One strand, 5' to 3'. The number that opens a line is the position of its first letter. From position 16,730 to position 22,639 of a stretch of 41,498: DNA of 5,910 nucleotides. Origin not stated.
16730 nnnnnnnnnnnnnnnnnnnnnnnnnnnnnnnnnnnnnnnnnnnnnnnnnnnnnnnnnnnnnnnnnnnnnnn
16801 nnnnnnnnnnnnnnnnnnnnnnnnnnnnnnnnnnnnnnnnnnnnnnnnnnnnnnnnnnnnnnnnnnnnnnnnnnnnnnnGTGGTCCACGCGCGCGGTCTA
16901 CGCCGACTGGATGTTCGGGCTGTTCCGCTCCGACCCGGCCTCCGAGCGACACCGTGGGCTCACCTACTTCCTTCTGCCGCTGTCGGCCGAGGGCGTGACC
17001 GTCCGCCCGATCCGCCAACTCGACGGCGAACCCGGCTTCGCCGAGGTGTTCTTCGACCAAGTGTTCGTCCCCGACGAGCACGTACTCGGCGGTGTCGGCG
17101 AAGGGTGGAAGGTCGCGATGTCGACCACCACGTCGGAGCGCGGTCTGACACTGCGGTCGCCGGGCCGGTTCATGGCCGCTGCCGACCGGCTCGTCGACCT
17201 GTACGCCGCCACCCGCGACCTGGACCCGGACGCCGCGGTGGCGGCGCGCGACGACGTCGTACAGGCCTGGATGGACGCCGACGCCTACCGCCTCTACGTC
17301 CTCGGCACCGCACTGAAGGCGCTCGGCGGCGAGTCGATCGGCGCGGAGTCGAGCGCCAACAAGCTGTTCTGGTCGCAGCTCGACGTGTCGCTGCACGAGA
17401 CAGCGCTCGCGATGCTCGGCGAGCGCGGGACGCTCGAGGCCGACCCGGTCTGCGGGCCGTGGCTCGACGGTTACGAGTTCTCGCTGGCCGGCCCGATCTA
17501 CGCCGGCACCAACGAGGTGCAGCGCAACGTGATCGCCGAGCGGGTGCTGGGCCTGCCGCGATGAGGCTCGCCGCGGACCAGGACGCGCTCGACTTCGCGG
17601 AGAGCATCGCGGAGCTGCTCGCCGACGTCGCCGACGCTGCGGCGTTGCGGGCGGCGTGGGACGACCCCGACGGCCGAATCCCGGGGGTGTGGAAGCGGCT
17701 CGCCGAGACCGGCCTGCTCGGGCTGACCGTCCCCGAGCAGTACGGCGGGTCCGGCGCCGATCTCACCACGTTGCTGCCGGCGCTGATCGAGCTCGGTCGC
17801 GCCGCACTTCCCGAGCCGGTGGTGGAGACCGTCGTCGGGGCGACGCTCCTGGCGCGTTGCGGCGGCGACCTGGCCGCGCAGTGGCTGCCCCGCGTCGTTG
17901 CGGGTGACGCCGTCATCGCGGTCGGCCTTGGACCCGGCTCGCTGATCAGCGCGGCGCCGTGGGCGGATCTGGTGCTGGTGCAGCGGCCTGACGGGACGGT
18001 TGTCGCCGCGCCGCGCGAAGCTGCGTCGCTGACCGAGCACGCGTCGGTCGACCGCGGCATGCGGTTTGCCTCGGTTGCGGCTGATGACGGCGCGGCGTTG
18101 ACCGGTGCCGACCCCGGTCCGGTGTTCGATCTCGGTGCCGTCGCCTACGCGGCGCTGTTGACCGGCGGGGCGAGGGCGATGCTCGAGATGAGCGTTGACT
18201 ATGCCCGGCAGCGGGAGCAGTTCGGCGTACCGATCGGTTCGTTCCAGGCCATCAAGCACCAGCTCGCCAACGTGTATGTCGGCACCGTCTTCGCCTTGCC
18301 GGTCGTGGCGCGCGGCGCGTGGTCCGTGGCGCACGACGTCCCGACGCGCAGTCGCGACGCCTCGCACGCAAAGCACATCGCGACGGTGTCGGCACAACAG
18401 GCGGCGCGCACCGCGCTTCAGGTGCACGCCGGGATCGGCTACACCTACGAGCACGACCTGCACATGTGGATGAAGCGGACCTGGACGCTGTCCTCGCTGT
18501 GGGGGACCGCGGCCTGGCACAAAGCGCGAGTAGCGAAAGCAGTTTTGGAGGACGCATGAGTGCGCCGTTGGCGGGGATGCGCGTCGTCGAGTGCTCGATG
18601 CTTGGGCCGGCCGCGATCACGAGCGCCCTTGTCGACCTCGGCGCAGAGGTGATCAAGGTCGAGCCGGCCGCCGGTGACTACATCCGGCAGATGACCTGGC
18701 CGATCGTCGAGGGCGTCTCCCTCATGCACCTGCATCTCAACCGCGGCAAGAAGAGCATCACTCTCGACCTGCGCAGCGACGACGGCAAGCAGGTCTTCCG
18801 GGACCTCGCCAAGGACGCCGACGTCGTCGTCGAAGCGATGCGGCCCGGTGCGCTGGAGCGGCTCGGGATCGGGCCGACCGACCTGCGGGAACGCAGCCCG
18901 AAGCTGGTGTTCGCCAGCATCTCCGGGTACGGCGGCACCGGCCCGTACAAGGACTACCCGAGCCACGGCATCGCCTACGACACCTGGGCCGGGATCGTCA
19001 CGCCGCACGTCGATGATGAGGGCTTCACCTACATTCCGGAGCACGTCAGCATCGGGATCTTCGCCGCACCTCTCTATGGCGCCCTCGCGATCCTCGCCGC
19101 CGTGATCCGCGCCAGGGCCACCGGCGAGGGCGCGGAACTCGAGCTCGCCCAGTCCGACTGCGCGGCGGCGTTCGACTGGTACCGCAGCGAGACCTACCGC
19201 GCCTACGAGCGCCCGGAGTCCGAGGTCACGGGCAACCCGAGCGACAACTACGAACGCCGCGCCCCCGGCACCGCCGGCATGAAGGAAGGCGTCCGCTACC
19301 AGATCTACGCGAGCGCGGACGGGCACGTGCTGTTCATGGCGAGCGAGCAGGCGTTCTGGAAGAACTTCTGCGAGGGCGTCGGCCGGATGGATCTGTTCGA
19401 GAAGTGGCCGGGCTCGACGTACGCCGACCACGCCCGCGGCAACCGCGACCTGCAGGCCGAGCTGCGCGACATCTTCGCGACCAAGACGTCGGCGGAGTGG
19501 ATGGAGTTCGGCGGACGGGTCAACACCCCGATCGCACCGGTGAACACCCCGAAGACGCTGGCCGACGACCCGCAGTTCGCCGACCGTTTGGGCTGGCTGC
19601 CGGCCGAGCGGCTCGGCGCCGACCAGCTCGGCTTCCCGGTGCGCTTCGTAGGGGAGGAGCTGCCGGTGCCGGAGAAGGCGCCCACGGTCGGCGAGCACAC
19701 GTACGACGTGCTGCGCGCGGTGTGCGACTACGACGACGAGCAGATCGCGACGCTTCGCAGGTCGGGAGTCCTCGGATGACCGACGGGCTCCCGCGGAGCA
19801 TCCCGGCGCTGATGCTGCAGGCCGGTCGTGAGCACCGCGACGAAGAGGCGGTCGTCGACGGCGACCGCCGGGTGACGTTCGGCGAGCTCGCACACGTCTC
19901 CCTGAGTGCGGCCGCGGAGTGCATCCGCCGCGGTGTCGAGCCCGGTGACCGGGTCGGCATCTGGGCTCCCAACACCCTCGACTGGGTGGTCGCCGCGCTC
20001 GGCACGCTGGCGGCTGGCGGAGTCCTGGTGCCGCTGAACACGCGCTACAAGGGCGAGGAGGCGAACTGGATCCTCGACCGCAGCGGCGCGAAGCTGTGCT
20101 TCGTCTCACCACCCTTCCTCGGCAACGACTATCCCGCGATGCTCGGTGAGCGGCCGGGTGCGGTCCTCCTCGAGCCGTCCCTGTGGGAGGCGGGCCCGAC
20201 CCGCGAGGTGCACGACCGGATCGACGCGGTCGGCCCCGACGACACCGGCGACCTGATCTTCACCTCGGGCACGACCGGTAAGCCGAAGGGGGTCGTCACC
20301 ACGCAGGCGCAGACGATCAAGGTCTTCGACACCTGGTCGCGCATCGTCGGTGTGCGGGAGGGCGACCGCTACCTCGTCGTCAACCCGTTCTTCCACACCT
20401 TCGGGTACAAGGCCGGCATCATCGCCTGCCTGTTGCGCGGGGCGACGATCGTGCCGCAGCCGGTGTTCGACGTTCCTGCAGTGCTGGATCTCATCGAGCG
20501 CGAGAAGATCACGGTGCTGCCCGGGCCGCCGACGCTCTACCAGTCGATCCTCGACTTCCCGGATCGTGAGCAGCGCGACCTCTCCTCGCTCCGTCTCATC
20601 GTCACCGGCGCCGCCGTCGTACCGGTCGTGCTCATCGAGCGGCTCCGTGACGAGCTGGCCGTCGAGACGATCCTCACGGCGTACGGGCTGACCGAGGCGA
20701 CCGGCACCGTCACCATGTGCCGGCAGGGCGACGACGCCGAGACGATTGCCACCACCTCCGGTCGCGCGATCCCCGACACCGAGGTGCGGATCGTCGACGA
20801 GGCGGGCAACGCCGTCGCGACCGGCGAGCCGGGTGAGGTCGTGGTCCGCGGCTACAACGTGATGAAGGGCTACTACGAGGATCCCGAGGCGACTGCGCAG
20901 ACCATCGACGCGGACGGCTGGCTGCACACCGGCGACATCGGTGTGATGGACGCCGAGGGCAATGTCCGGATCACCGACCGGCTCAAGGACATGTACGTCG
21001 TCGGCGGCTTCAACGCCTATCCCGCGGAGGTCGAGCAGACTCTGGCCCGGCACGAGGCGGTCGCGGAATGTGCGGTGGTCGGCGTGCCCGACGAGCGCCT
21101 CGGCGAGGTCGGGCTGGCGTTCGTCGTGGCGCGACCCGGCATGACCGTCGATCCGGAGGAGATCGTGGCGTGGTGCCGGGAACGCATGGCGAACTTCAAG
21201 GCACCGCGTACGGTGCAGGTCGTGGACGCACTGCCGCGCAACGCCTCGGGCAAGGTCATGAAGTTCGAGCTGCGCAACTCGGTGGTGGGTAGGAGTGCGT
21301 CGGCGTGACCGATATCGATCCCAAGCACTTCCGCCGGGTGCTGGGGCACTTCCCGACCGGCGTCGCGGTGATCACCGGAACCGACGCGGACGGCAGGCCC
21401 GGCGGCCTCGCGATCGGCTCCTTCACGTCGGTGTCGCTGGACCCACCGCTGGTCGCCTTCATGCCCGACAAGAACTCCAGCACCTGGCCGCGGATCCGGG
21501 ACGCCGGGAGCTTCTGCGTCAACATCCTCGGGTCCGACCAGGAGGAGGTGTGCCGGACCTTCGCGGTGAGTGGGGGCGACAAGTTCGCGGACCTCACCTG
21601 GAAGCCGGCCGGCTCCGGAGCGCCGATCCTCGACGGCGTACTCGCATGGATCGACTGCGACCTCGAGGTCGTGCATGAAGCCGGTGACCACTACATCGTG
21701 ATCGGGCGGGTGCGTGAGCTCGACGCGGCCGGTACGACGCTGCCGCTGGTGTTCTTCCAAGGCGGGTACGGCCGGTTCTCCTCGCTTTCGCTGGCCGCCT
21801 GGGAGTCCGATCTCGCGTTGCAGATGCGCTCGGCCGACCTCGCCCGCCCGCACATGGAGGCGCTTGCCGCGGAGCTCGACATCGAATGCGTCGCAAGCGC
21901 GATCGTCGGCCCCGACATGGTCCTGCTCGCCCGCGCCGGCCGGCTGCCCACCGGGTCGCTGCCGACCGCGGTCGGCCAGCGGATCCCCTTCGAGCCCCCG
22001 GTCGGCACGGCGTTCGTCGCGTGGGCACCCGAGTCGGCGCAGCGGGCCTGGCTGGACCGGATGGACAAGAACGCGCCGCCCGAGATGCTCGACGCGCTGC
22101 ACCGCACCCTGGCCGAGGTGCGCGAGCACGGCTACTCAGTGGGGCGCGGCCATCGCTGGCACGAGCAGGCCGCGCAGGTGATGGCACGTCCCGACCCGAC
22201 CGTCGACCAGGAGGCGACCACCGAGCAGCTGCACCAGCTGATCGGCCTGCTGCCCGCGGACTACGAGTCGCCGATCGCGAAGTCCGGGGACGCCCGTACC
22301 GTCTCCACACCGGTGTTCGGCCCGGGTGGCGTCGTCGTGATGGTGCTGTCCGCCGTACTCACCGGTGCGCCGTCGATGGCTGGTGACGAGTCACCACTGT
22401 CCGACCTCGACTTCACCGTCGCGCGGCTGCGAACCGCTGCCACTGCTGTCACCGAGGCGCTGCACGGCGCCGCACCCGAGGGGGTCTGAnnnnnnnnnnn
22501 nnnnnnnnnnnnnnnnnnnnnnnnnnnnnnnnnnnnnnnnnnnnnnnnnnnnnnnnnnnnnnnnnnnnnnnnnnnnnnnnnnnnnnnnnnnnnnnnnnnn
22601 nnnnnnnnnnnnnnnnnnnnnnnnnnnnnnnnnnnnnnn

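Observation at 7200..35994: One palindromic operator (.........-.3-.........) at five promoter regions: a candidate TetR regulon spanning much of the window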

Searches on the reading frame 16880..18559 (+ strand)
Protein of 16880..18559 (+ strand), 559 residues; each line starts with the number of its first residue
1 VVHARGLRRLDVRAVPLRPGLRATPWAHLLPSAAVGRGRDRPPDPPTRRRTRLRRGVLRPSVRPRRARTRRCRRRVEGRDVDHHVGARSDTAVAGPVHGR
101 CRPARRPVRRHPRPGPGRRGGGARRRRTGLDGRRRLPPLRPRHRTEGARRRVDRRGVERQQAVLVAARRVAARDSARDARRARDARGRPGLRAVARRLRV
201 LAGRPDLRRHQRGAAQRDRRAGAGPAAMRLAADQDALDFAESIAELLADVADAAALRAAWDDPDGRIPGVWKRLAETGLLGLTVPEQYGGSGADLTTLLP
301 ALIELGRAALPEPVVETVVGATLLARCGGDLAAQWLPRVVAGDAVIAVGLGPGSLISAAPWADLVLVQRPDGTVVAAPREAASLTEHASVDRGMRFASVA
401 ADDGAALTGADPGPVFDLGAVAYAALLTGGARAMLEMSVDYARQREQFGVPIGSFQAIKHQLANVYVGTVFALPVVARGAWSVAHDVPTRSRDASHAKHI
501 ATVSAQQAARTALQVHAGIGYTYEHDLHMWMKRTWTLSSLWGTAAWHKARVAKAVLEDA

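Call 11: search_protein_families(library=pfam, proteins=[window:16880-18559:+])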
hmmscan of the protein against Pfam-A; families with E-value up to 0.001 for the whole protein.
window:16880-18559:+ (559 aa): 2 families
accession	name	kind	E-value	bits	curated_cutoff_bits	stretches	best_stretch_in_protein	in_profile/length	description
PF00441.29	Acyl-CoA_dh_1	-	9.1e-23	81.5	22.4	1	416-556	11-150/150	Acyl-CoA dehydrogenase, C-terminal domain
PF02771.21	Acyl-CoA_dh_N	-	1.3e-13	51.7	22.9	1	239-343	7-113/113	Acyl-CoA dehydrogenase, N-terminal domain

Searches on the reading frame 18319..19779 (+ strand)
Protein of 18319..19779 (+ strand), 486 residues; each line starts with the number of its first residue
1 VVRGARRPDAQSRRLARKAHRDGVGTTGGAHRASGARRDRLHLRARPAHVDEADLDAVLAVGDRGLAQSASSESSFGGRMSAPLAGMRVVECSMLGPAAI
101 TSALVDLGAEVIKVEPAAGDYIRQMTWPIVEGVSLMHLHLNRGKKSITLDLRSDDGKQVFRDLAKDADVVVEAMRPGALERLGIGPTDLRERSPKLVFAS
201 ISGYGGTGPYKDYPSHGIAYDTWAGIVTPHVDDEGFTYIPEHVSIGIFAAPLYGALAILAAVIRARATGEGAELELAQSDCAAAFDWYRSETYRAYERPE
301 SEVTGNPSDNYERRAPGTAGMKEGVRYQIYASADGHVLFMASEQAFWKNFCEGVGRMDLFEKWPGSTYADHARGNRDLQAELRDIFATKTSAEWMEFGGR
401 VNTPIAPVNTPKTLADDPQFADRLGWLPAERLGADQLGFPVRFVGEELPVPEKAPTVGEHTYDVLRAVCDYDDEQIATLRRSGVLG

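Call 11: search_protein_families(library=pfam, proteins=[window:18319-19779:+])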
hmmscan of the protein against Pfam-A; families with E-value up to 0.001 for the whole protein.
window:18319-19779:+ (486 aa): 1 family
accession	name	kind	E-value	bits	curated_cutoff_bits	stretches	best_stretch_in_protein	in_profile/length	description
PF02515.22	CoA_transf_3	-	4.4e-81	273.3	23.3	1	84-461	1-366/366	CoA-transferase family III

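Call 42: search_protein_families(library=ncbifam, proteins=[window:18319-19779:+], max_evalue=0.00001)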
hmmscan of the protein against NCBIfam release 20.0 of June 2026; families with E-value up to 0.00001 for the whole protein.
window:18319-19779:+ (486 aa): 7 families
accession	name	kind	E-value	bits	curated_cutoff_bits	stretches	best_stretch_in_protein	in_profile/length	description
NF003809.0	PRK05398.1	subfamily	1.2e-44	152.5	442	1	80-484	1-415/416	formyl-CoA transferase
TIGR03253.1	oxalate_frc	equivalog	2.5e-42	145.1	504.2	1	82-485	2-416/416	formyl-CoA transferase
NF052585.1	SucGlutTfsCaiB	equivalog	1.6e-40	138.9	750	1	81-468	5-388/394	succinate--glutarate CoA-transferase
NF041294.1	Scnl_mescCoAtase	equivalog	8.8e-38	130.4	700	1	87-465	7-380/381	succinyl-CoA:mesaconate CoA-transferase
NF008511.0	PRK11430.1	equivalog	3e-34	118.8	522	1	82-423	8-335/381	CoA:oxalate CoA-transferase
NF002914.1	PRK03525.1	equivalog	8.8e-20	71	413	1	83-483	9-395/400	L-carnitine CoA-transferase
TIGR04253.1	mesacon_CoA_iso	equivalog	2.2e-10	40.1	725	1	84-284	3-200/403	2-methylfumaryl-CoA isomerase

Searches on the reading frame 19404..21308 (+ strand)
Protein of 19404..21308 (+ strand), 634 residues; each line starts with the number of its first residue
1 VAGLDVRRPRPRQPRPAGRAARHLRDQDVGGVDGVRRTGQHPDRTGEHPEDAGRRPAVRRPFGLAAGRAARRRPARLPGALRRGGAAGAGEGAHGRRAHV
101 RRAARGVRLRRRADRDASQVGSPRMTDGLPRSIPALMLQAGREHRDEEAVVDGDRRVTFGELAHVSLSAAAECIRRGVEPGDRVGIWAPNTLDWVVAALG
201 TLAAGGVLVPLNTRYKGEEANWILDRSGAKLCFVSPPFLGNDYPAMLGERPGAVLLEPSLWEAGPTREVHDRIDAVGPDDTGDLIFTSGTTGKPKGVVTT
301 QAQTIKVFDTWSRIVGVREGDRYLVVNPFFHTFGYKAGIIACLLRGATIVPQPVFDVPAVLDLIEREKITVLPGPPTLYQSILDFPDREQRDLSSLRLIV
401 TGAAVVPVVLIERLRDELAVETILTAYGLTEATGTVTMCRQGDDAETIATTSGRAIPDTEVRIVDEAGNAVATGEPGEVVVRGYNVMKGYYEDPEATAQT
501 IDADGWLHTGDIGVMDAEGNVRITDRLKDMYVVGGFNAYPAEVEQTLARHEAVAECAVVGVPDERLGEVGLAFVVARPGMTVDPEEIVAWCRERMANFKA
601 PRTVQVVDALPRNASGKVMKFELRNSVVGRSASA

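Call 11: search_protein_families(library=pfam, proteins=[window:19404-21308:+])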
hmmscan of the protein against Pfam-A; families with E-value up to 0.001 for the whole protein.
window:19404-21308:+ (634 aa): 2 families
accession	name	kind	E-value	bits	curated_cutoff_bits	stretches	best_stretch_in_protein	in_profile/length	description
PF00501.34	AMP-binding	-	5.4e-88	295.8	29.9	1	141-491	5-384/384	AMP-binding enzyme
PF13193.12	AMP-binding_C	-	7.6e-25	88.1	24.5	1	542-617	1-76/76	AMP-binding enzyme C-terminal domain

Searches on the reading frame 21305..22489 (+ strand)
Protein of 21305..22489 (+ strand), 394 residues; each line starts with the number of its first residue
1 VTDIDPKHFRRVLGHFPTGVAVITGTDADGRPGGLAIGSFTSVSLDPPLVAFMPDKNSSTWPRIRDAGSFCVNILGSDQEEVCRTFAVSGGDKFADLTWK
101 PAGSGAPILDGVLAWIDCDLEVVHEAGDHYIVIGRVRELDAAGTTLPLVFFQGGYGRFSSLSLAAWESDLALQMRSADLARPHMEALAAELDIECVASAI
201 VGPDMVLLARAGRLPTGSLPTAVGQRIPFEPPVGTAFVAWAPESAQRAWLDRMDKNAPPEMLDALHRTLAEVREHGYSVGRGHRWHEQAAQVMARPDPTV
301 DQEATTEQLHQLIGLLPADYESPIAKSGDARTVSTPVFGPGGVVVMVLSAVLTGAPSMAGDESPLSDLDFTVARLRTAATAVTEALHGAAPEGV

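Call 11: search_protein_families(library=pfam, proteins=[window:21305-22489:+])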
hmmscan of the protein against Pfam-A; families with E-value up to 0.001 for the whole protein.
window:21305-22489:+ (394 aa): 2 families
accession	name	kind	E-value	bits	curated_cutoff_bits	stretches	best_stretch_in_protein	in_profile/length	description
PF01613.24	Flavin_Reduct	-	2e-43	148.6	27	1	13-157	1-151/153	Flavin reductase like domain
PF01614.24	IclR_C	-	1.5e-07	31.6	24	1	177-290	10-128/174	Bacterial transcriptional regulator IclR C-terminal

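Call 42: search_protein_families(library=ncbifam, proteins=[window:21305-22489:+], max_evalue=0.00001)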
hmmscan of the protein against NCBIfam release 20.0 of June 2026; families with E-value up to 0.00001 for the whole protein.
window:21305-22489:+ (394 aa): 9 families
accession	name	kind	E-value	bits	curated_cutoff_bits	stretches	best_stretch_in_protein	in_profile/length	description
NF045630.1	monooxsub_HsaB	equivalog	3.5e-59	199.7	230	1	3-159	4-160/186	3-hydroxy-9,10-secoandrosta-1,3,5(10)-triene-9,17-dione monooxygenase reductase subunit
NF052639.1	FlvnRedFerAPor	equivalog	4.4e-42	143.4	260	1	6-159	4-156/158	flavin reductase FerA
NF045919.1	HphnlacHdxRed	equivalog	6.7e-39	133.8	340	1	2-156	3-156/309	p-hydroxyphenylacetate 3-hydroxylase reductase component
NF042921.1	HpaC_Thermus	equivalog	5.2e-28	97.9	200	1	7-157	3-148/150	4-hydroxyphenylacetate 3-monooxygenase reductase subunit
NF045733.1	StyMonoxStyB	equivalog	2e-27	96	200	1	7-155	2-146/150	styrene monooxygenase NADH-dependent flavin reductase subunit StyB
TIGR03615.1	RutF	equivalog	3.4e-19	69.4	254.75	1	7-155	4-153/156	NADH-dependent FMN reductase RutF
TIGR02296.1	HpaC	equivalog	1e-15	58.1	205.95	1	9-152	1-147/154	4-hydroxyphenylacetate 3-monooxygenase, reductase component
NF012030.0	PRK15486.1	equivalog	3.4e-12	46.4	315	1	8-152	9-156/170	4-hydroxyphenylacetate 3-monooxygenase reductase subunit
TIGR02431.1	pcaR_pcaU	subfamily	2.3e-07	30.4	284.75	1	177-280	81-189/248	beta-ketoadipate pathway transcriptional regulators, PcaR/PcaU/PobR family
